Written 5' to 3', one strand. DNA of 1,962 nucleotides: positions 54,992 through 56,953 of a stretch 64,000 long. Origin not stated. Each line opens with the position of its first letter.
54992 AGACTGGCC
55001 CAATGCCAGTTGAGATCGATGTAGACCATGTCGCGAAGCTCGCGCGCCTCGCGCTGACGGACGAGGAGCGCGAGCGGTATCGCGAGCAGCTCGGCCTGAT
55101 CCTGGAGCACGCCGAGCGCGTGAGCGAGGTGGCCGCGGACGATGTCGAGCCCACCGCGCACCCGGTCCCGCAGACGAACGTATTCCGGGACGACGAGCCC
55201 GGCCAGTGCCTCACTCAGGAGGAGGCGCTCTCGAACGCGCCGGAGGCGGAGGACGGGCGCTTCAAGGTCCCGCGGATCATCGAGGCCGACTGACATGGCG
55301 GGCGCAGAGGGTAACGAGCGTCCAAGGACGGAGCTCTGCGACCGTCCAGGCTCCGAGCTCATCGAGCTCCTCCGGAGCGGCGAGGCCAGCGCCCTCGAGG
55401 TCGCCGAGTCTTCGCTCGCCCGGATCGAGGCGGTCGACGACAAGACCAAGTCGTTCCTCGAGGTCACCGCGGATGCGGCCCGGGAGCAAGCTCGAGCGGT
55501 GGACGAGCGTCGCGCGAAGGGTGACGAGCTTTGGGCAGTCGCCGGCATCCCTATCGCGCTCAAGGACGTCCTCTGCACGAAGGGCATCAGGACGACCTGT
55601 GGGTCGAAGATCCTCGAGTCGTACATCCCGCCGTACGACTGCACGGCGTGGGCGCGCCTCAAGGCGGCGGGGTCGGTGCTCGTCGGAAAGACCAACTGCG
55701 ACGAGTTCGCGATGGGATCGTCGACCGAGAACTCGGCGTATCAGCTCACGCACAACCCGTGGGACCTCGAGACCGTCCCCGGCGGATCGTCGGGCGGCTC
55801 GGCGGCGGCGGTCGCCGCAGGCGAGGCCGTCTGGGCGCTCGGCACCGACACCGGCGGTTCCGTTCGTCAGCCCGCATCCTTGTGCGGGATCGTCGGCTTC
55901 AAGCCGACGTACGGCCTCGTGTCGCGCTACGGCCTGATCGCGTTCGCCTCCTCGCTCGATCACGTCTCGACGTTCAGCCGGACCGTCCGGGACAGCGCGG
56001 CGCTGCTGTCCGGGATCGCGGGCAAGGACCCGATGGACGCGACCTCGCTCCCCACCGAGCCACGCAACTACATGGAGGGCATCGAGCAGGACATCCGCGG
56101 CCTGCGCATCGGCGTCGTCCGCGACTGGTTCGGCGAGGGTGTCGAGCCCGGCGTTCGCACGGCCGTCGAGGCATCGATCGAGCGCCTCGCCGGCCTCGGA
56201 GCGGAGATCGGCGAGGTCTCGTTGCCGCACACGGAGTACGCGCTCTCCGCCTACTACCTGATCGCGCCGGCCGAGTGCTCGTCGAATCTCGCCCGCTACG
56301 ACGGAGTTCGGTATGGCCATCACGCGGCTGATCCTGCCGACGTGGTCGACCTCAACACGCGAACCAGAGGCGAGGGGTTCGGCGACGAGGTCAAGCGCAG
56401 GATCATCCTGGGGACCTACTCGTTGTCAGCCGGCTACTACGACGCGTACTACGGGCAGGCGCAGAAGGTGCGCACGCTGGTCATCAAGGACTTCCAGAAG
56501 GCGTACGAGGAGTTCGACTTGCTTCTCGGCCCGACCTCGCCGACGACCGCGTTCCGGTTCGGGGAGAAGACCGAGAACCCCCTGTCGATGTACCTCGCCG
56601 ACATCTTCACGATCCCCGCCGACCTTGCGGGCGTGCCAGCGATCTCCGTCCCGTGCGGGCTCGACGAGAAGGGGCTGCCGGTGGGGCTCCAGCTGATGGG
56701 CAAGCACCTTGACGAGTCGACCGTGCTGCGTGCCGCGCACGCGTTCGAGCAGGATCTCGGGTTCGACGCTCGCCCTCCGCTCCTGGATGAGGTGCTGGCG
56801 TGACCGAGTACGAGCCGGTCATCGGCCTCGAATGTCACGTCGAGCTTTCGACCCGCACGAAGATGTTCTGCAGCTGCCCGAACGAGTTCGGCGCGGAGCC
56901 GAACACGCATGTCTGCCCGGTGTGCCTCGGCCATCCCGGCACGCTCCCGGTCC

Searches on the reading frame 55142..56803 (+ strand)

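Call 68: search_protein_families(library=pfam, proteins=[window:55142-56803:+], max_evalue=0.001)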
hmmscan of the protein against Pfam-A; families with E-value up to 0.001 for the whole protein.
window:55142-56803:+ (553 aa): 1 family
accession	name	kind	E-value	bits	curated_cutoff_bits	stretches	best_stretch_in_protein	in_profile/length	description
PF01425.27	Amidase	-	2.3e-156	521.7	27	1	86-529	1-445/445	Amidase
